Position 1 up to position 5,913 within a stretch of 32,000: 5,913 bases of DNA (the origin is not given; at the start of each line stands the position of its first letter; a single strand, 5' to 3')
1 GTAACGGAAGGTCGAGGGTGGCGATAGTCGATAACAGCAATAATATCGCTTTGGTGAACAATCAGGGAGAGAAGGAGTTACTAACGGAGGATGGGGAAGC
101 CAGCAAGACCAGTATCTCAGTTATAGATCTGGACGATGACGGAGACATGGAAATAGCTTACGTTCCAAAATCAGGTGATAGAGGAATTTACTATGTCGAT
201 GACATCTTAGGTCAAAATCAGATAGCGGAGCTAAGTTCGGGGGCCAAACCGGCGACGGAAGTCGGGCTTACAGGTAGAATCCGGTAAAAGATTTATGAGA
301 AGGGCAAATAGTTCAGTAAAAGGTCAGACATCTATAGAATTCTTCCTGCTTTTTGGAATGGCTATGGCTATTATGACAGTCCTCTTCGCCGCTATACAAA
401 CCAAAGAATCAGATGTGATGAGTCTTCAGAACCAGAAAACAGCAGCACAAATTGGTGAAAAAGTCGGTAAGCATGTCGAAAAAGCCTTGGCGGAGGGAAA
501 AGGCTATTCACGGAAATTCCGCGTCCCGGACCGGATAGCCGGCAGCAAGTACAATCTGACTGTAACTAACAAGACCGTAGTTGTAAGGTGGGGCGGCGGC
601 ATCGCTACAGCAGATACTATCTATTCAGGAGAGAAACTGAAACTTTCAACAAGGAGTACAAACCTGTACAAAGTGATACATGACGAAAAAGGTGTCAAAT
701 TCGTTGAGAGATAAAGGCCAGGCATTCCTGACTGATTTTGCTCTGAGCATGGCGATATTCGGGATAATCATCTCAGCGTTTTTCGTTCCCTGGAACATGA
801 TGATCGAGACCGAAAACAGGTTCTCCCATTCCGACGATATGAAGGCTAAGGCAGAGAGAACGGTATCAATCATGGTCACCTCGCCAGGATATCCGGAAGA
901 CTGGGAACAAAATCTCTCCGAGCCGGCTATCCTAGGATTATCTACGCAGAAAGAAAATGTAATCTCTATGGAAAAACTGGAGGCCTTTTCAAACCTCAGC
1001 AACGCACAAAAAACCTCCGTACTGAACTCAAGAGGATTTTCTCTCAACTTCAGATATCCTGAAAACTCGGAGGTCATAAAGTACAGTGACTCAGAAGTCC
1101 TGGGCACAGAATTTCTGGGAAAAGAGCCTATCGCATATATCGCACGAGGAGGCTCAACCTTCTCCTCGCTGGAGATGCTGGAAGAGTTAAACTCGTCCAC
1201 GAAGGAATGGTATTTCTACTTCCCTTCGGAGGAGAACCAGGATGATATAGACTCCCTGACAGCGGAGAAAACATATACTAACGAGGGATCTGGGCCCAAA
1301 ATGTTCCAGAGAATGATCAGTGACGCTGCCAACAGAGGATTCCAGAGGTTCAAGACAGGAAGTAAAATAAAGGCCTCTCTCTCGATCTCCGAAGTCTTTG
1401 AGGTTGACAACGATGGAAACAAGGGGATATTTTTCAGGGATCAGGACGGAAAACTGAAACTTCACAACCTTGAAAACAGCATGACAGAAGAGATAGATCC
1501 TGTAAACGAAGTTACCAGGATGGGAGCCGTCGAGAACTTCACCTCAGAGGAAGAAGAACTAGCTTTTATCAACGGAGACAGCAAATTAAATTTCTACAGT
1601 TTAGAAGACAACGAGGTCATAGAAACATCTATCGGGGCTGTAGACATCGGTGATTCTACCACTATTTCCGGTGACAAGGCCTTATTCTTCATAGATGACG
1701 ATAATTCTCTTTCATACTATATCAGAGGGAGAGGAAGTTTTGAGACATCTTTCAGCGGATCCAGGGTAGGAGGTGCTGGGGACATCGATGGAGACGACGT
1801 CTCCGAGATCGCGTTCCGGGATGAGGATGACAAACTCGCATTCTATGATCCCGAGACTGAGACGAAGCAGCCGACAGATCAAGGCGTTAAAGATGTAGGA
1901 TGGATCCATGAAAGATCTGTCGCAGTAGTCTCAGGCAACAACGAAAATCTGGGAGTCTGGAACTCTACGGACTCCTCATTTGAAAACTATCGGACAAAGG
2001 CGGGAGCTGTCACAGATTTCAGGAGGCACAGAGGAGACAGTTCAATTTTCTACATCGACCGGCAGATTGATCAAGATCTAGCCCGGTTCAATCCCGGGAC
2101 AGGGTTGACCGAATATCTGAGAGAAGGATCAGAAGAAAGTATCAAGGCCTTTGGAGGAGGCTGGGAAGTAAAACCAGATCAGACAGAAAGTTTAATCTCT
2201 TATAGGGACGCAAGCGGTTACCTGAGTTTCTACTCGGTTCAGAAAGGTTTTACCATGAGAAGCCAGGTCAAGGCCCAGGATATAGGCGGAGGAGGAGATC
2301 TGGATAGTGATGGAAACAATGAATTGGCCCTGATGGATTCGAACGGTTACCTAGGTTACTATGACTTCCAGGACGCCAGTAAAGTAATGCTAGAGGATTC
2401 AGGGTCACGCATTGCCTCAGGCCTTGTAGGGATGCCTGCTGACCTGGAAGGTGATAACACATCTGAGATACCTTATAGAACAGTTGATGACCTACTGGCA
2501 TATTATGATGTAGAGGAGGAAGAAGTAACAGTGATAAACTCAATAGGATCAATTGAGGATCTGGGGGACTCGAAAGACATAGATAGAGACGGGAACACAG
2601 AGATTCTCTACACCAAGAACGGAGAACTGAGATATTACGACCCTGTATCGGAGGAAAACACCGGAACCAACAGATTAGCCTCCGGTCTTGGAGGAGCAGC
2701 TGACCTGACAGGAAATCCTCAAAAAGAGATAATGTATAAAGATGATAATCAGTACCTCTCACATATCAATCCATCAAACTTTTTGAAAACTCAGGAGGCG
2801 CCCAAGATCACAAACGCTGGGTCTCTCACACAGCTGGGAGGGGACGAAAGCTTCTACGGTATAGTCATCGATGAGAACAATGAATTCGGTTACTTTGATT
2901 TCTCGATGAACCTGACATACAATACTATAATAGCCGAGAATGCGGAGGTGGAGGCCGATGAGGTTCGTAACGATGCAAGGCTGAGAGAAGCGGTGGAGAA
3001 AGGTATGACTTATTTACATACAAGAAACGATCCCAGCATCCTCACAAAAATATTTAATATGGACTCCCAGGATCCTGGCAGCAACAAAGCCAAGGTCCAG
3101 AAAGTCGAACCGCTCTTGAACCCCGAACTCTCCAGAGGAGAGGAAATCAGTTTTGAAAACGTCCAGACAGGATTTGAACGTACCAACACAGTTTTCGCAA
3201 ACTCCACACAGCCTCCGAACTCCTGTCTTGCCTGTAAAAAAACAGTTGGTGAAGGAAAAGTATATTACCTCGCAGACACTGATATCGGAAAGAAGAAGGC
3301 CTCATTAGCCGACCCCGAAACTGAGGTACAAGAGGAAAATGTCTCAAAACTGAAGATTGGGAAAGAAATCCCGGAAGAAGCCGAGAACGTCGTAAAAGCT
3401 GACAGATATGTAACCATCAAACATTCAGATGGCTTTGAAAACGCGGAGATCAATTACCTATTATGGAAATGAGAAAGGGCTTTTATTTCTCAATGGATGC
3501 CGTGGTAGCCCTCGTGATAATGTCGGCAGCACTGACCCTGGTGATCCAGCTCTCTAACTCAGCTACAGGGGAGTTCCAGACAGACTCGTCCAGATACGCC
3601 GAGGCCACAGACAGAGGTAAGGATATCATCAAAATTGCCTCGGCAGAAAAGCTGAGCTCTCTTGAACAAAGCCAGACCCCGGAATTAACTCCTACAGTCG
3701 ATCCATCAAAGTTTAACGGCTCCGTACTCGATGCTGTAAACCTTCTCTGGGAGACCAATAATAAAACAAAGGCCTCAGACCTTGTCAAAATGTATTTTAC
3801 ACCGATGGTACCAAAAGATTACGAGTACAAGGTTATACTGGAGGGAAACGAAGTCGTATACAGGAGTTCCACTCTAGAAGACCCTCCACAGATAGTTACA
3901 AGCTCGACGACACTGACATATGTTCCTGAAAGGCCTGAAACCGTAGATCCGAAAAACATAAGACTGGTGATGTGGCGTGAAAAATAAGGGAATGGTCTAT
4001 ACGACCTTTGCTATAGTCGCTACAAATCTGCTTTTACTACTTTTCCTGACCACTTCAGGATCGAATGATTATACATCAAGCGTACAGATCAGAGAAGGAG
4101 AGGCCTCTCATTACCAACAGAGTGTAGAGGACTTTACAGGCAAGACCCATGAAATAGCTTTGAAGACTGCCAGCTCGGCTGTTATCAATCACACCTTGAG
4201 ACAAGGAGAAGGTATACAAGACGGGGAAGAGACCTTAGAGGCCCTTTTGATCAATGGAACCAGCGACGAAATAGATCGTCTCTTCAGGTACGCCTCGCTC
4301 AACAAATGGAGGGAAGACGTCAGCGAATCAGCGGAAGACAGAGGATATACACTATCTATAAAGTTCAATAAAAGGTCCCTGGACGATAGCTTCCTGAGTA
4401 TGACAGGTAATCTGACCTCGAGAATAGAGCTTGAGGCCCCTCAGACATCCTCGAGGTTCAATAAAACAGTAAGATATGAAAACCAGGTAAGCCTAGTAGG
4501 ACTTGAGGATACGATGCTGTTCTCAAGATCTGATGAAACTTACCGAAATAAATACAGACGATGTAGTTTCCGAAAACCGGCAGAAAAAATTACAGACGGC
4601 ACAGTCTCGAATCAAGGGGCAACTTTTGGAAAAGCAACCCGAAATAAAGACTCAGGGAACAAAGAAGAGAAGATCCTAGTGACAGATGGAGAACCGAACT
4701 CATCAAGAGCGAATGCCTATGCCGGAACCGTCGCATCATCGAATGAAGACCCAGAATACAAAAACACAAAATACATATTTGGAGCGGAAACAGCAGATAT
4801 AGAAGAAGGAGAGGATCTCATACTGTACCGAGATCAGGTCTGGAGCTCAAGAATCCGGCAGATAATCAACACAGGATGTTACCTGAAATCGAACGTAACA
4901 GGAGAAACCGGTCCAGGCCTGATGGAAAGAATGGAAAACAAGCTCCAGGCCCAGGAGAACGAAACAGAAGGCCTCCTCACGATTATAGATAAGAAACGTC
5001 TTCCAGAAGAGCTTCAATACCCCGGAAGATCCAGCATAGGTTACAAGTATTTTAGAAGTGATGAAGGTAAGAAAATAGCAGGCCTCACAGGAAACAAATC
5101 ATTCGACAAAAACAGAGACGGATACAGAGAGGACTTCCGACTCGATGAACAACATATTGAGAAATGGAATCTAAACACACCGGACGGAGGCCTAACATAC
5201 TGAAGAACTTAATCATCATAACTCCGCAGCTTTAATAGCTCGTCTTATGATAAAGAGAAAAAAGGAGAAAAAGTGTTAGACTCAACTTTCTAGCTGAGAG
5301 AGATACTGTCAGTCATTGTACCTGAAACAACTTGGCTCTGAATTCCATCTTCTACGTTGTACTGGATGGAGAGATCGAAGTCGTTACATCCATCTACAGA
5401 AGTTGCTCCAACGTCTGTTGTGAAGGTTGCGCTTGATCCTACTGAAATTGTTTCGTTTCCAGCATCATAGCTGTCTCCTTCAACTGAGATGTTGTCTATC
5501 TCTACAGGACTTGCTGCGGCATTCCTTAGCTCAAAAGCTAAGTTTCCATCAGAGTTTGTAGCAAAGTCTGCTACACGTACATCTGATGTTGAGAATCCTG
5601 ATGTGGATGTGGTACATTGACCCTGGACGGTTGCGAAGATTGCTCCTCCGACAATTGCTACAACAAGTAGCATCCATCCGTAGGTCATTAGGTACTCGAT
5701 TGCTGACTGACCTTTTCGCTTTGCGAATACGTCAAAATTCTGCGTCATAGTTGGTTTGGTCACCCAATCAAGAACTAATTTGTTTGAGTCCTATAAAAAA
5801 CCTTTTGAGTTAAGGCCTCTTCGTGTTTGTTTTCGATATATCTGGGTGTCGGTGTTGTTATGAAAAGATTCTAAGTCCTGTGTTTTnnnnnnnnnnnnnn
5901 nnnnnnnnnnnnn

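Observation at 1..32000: Palindromic hexamer AGGCCT is roughly 20-fold over-represented throughout the window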

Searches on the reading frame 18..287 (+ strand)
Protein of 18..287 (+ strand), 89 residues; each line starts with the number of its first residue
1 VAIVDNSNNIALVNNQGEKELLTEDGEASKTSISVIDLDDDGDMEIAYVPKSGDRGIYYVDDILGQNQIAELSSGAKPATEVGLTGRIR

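Call 28: search_protein_families(library=pfam, proteins=[window:18-287:+], max_evalue=0.01)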
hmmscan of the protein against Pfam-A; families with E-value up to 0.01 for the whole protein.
window:18-287:+ (89 aa): 1 family
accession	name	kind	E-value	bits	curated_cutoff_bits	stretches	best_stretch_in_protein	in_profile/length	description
PF13517.12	FG-GAP_3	-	0.0043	18.1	26.9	1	5-47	15-60/61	FG-GAP-like repeat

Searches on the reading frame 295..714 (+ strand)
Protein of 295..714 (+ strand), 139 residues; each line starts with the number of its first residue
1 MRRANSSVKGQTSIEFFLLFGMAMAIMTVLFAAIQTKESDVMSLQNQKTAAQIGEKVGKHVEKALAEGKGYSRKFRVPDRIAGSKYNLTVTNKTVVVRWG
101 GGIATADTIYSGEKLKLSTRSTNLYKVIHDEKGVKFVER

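Call 26: search_protein_families(library=pfam, proteins=[window:295-714:+], max_evalue=0.01)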
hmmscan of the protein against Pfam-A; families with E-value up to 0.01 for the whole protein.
window:295-714:+ (139 aa): 1 family
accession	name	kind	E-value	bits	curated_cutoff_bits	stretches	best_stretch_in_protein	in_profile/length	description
PF23928.1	DUF7266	-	4.4e-06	26.9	27.6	1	26-98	26-98/145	Family of unknown function (DUF7266)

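Call 69: find_encoding_contigs(protein=window:295-714:+, flank=10000, max_places=4)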
Protein window:295-714:+ (139 aa): 2 contigs read that carry it; 2 places shown.
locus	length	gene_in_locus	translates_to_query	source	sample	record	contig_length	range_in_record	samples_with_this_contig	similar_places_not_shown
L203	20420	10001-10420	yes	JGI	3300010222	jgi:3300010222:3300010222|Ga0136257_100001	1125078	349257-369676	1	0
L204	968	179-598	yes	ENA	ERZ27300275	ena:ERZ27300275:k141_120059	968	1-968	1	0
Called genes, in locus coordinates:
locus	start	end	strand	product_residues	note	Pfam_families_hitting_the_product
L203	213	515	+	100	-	PF01981:PTH2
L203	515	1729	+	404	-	PF01142:TruD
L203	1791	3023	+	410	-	PF13506:Glyco_transf_21, PF03142:Chitin_synth_2 (faint), PF00535:Glycos_transf_2, PF10111:Glyco_tranf_2_2, PF13641:Glyco_tranf_2_3, PF13632:Glyco_trans_2_3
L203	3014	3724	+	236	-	-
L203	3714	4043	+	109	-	-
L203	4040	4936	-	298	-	PF12802:MarR_2 (faint), PF24034:DUF7343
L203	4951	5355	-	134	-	PF27325:MJ0538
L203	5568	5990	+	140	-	-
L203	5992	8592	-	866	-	PF01326:PPDK_N, PF00391:PEP-utilizers, PF02896:PEP-utilizers_C, PF10771:DUF2582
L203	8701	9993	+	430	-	PF13517:FG-GAP_3 (faint)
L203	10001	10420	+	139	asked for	PF23928:DUF7266 (weak)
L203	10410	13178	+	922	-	PF23381:Beta-prop_IFT122_1st (faint)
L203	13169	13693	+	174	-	-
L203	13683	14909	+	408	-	-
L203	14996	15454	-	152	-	-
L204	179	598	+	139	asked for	PF23928:DUF7266 (weak)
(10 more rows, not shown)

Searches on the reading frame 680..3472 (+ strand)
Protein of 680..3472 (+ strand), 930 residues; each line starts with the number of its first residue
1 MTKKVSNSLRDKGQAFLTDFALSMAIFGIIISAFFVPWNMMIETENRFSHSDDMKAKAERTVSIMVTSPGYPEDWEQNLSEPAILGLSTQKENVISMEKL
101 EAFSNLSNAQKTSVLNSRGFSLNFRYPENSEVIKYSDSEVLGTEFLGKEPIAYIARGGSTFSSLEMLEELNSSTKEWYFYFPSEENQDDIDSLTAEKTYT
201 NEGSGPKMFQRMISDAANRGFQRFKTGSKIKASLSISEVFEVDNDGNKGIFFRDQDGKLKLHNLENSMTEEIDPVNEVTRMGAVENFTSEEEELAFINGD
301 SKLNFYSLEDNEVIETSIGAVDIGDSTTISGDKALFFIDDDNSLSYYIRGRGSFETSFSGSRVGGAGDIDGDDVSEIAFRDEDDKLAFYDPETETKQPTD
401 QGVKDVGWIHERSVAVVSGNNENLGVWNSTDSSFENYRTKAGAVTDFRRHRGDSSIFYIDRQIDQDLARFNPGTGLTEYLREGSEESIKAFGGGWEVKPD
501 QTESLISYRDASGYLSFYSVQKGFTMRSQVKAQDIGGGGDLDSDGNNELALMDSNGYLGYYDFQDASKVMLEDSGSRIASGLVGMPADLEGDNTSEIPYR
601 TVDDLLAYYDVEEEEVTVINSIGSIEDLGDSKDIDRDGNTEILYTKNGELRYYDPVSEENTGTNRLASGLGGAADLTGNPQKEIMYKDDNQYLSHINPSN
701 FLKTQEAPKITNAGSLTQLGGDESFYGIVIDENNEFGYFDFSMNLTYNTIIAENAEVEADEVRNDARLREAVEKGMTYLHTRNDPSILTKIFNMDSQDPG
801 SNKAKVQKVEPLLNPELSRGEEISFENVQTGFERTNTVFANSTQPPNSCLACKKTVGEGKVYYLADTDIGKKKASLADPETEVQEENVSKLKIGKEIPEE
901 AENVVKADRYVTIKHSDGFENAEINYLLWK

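Call 5: search_protein_families(library=pfam, proteins=[window:680-3472:+])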
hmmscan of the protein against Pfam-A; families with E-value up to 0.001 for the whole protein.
window:680-3472:+ (930 aa): 0 families

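Call 6: find_related_loci(query=window:680-3472:+, collection=genome_contigs, flank=10000)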
Query window:680-3472:+ (930 aa) in genome_contigs; peptide patterns used: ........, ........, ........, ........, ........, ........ (x = any residue, [..] = any of these).
17 stretches matched a pattern, but none encodes a relative of the query by tblastn (E <= 1e-3).

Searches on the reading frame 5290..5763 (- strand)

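Call 26: search_protein_families(library=pfam, proteins=[window:5290-5763:-], max_evalue=0.01)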
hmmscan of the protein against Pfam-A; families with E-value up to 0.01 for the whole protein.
window:5290-5763:- (157 aa): 1 family
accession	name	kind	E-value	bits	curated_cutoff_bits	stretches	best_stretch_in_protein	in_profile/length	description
PF00932.25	LTD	-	0.0025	18.6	34.3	1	58-126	4-74/109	Lamin Tail Domain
